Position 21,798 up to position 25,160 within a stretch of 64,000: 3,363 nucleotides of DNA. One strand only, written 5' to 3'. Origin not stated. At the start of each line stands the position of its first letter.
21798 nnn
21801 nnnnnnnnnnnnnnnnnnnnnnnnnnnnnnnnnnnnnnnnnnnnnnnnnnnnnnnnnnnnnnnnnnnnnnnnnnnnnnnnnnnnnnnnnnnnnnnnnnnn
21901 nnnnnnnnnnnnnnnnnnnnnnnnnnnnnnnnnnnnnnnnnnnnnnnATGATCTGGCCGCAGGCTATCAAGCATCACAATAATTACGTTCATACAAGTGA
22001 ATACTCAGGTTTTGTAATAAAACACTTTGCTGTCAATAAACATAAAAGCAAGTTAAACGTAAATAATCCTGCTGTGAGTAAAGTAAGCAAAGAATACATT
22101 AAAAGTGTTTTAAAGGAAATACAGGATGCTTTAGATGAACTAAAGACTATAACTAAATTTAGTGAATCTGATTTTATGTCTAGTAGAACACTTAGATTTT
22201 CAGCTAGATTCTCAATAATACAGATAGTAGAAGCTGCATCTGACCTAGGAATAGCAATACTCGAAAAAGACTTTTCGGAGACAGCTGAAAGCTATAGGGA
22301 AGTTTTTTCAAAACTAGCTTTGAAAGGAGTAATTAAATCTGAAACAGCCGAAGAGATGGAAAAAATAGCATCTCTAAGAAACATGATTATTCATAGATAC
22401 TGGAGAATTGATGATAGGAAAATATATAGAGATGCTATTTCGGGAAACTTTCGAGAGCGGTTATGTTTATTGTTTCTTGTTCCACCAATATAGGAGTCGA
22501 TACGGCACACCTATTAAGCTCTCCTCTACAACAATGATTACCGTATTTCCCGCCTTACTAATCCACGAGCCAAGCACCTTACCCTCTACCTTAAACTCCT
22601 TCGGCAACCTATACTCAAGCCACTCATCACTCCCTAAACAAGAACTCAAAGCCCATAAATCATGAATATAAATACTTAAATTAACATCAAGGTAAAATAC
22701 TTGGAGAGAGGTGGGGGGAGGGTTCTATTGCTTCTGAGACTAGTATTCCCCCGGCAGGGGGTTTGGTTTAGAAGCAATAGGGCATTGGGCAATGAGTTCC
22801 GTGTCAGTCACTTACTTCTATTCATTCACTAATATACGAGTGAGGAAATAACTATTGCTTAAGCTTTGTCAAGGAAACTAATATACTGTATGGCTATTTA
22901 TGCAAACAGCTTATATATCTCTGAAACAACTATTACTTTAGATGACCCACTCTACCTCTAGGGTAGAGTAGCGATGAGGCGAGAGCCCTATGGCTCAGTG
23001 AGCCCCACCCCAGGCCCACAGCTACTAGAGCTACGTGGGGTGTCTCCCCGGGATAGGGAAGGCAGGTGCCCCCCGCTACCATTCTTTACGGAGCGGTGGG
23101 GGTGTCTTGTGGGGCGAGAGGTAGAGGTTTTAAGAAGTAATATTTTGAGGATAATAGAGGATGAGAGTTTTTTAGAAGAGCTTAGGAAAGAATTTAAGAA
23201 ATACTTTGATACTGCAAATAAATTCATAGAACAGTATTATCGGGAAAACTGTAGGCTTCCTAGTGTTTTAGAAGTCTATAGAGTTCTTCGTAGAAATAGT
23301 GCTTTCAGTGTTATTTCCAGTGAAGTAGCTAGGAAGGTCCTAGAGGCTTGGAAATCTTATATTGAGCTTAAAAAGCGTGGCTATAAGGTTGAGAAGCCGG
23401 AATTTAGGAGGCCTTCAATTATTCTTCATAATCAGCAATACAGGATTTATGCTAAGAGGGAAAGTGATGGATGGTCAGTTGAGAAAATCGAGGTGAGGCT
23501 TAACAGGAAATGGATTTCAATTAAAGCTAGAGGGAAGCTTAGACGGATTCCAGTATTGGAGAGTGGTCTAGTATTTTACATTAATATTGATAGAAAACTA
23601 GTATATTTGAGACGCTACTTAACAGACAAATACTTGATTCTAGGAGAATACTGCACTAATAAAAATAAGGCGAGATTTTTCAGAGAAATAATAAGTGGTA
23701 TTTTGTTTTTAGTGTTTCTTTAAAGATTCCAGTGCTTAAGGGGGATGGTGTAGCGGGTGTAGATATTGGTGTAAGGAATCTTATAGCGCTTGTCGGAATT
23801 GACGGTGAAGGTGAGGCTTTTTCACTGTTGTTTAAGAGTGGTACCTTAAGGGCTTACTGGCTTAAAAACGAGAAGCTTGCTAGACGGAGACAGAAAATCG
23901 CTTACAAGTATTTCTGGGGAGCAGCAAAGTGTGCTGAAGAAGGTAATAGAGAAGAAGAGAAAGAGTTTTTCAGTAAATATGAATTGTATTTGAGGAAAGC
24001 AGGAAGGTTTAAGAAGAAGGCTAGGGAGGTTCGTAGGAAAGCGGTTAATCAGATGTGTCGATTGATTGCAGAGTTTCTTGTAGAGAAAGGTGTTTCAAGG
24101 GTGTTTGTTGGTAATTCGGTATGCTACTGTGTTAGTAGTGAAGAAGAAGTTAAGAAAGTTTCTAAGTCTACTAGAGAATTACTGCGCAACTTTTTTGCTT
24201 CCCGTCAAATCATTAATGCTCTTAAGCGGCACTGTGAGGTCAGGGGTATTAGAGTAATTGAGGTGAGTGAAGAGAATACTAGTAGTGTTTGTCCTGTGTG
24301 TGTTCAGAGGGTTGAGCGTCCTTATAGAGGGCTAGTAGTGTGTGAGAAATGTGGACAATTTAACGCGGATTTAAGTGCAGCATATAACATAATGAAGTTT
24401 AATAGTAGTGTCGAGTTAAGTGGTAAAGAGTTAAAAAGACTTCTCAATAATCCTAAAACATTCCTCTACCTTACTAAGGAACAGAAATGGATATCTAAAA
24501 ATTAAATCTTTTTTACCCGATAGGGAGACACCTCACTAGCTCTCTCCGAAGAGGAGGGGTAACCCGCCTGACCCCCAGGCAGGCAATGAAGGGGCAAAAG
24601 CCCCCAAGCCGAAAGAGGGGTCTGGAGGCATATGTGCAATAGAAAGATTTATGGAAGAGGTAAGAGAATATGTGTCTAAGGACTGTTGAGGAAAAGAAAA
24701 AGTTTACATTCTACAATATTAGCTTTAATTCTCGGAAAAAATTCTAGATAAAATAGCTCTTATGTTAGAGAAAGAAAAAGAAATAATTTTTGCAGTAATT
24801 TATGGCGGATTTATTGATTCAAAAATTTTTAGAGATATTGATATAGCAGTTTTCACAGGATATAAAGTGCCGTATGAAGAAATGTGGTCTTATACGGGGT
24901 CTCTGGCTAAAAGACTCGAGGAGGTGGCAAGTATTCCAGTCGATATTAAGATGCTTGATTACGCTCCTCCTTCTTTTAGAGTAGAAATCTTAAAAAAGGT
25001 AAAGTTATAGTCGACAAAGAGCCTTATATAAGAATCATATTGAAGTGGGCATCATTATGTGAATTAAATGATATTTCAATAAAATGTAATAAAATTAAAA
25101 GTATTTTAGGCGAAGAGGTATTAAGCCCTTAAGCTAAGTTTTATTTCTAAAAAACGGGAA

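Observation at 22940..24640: A TnpB-only element bracketed by a ~21-nt inverted repeat, with GC-rich hairpin-dense blocks on both sides of tnpB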

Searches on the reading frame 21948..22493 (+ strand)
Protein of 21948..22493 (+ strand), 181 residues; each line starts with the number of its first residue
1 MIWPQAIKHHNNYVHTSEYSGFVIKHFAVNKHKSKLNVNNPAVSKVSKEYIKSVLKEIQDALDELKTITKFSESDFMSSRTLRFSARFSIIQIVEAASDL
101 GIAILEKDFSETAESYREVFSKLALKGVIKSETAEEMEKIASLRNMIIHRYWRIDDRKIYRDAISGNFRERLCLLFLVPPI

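Call 7: search_protein_families(library=pfam, proteins=[window:21948-22493:+], max_evalue=0.01)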
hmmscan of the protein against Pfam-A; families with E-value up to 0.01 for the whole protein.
window:21948-22493:+ (181 aa): 2 families
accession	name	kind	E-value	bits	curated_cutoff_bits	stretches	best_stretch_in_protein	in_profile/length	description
PF01934.22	HepT-like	-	5.4e-22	78.2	23.5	1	58-161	1-104/120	Ribonuclease HepT-like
PF18735.6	HEPN_RiboL-PSP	-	0.0055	17.1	28.4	1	32-150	53-159/191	RiboL-PSP-HEPN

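Call 99: find_homologous_proteins(query=window:21948-22490:+, max_evalue=1e-30)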
Query window:21948-22490:+ (181 aa): 7 proteins with E <= 1e-30 among 275 candidates.
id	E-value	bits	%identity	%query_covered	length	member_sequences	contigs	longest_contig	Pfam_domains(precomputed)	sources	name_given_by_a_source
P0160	5.9e-67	243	98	69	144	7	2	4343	PF01934.23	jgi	-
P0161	1.0e-51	193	85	60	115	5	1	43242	PF01934.23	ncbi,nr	ncbi:MAG: DUF86 domain-containing protein [Thermoprotei archaeon]|nr:MAG: DUF86 domain-containing pr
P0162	2.1e-35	140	56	68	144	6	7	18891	PF01934.23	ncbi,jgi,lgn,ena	-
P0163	1.9e-34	137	55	66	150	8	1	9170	PF01934.23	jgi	-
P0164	2.6e-34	137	56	68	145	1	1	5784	PF01934.23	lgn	-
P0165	1.6e-32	131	50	69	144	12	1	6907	PF01934.23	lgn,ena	-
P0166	1.8e-31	127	50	70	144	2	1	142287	PF01934.23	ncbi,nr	ncbi:MAG: DUF86 domain-containing protein [Desulfurococcus sp.]|nr:DUF86 domain-containing protein [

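Call 100: find_encoding_contigs(protein=P0161, flank=5000, max_places=3)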
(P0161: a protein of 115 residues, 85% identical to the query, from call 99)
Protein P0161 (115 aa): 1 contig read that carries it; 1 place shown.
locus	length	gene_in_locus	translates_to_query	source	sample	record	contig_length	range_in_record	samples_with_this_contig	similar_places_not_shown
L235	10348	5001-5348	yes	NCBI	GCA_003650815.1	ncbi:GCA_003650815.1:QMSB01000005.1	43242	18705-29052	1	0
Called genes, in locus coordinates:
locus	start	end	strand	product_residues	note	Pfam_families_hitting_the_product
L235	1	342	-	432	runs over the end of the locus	PF02040:ArsB, PF03600:CitMHS, PF00939:Na_sulph_symp (weak), PF03600:CitMHS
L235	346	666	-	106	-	-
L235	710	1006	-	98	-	-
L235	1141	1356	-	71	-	-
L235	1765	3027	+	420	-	PF00266:Aminotran_5 (weak), PF01041:DegT_DnrJ_EryC1, PF01053:Cys_Met_Meta_PP (weak), PF01212:Beta_elim_lyase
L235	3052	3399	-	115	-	PF01984:dsDNA_bind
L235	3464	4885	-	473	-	PF00884:Sulfatase, PF01663:Phosphodiest (faint)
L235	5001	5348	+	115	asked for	PF01934:HepT-like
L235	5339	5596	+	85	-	-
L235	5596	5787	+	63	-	-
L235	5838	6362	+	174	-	PF00881:Nitroreductase, PF14512:TM1586_NiRdase (weak), PF00881:Nitroreductase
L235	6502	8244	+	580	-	PF00664:ABC_membrane, PF00005:ABC_tran, PF02463:SMC_N (faint)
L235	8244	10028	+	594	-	PF00664:ABC_membrane, PF00005:ABC_tran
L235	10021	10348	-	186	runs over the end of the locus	PF13187:Fer4_9 (faint), PF00037:Fer4 (faint), PF13237:Fer4_10 (weak), PF12838:Fer4_7 (faint), PF25160:LdpA_Fe-S-bd (weak)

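Call 101: find_encoding_contigs(protein=P0160, flank=5000, max_places=4)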
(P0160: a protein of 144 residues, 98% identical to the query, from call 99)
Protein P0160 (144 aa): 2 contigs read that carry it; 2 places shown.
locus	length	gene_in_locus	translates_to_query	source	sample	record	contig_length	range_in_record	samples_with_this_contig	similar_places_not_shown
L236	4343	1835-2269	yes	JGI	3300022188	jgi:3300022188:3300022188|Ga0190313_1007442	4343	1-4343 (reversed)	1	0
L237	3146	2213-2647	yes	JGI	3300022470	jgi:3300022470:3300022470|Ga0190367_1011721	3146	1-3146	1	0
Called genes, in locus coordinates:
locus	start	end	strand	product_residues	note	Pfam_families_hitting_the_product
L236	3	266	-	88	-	?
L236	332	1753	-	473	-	PF00884:Sulfatase, PF01663:Phosphodiest (weak)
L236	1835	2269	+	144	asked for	PF01934:HepT-like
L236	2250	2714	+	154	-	PF18765:Polbeta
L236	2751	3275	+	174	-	PF00881:Nitroreductase, PF14512:TM1586_NiRdase, PF00881:Nitroreductase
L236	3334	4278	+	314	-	PF00155:Aminotran_1_2, PF01041:DegT_DnrJ_EryC1, PF01212:Beta_elim_lyase, PF00266:Aminotran_5 (weak), PF01053:Cys_Met_Meta_PP (weak)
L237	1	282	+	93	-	?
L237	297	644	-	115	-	PF01984:dsDNA_bind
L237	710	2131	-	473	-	PF00884:Sulfatase, PF01663:Phosphodiest (weak)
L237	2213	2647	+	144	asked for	PF01934:HepT-like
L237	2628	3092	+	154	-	PF18765:Polbeta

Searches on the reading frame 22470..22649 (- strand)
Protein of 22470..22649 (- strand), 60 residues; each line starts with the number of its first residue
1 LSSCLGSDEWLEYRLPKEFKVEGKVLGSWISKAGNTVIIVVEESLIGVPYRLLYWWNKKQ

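Call 106: search_protein_families(library=pfam, proteins=[window:22470-22649:-], max_evalue=10)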
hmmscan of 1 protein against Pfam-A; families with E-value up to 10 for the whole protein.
seq(60 aa): 0 families

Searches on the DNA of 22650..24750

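Call 6: search_rna_families(source=window, start=22650, end=24750, threshold=evalue, max_evalue=10, show_alignments=5)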
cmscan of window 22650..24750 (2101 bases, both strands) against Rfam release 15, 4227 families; matches with E-value up to 10: 3.
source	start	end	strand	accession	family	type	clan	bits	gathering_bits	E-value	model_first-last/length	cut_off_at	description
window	24542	24632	+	RF02794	Pab19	Gene; snRNA; snoRNA; HACA-box;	-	18.8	55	5.2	1-102/102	no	Pab19 RNA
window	23840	23896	+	RF03142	L2-Alphaproteobacteria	Cis-reg; leader;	-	16.5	37.8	0.52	1-66/66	no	L2-Alphaproteobacteria ribosomal protein leader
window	23038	23075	+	RF03057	nhaA-I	Cis-reg; riboswitch;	-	16.1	37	3.5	1-55/55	no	nhaA-I RNA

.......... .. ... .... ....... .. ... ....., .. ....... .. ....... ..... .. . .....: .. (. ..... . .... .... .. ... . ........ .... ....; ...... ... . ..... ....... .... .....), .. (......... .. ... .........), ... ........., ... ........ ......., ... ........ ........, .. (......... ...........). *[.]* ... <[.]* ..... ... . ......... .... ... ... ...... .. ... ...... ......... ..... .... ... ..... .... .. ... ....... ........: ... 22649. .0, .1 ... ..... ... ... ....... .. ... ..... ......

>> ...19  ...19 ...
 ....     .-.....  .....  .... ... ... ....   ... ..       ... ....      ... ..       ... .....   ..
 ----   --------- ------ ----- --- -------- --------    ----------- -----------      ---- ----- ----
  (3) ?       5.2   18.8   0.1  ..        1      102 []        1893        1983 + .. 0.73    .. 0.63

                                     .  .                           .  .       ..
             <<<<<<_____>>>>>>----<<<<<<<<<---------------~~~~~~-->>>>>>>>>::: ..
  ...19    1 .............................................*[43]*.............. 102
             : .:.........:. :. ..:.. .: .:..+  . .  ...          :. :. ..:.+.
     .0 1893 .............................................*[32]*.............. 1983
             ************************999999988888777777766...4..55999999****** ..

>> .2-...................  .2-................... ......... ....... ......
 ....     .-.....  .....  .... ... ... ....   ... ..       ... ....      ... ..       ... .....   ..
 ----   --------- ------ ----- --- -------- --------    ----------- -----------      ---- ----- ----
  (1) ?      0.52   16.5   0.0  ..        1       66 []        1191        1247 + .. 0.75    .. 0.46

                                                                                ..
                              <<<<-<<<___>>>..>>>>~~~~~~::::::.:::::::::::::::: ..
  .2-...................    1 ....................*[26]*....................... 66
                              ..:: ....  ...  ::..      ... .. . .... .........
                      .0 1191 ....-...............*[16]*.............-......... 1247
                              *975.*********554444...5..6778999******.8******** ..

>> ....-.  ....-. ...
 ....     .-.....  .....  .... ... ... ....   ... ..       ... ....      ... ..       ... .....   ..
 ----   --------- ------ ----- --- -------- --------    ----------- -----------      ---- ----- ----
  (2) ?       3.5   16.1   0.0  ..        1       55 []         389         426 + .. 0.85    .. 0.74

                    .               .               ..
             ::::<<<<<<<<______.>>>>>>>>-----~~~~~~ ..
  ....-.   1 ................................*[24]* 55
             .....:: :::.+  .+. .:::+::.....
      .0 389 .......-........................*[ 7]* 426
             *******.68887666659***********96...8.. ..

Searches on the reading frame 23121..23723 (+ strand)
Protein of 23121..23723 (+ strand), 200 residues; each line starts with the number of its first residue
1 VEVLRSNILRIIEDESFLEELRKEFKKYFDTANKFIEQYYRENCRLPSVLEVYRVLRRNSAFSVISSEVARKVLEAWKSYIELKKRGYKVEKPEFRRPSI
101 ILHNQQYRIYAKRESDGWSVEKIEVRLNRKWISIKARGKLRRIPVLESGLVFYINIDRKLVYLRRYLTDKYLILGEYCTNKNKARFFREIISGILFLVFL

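Call 7: search_protein_families(library=pfam, proteins=[window:23121-23723:+], max_evalue=0.01)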
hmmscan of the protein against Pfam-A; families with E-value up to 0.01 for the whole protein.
window:23121-23723:+ (200 aa): 0 families

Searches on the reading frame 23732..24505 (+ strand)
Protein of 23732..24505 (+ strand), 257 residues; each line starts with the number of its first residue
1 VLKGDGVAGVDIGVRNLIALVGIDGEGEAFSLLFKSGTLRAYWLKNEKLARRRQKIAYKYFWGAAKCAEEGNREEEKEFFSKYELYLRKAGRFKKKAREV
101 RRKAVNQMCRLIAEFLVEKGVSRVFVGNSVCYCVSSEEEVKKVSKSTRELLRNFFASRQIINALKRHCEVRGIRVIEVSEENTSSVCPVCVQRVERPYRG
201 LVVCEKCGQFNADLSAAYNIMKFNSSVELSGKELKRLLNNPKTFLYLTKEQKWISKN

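Call 7: search_protein_families(library=pfam, proteins=[window:23732-24505:+], max_evalue=0.01)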
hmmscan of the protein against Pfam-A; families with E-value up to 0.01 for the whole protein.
window:23732-24505:+ (257 aa): 2 families
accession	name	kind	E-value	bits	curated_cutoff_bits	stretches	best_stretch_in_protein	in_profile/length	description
PF07282.18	Cas12f1-like_TNB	-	1e-12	48.5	26.3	1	158-220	2-60/60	Cas12f1-like, TNB domain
PF01385.25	OrfB_IS605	-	9.1e-08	32.8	30.5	1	6-128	17-115/120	Probable transposase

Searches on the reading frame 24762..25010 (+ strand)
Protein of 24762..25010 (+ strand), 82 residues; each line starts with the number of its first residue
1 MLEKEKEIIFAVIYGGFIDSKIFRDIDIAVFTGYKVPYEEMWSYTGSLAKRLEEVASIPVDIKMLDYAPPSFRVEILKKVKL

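Call 7: search_protein_families(library=pfam, proteins=[window:24762-25010:+], max_evalue=0.01)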
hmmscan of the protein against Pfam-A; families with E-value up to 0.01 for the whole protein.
window:24762-25010:+ (82 aa): 1 family
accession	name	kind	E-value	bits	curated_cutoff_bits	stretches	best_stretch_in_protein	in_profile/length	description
PF18765.7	Polbeta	-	2e-09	37.9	26.9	1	2-81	7-85/93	Polymerase beta, Nucleotidyltransferase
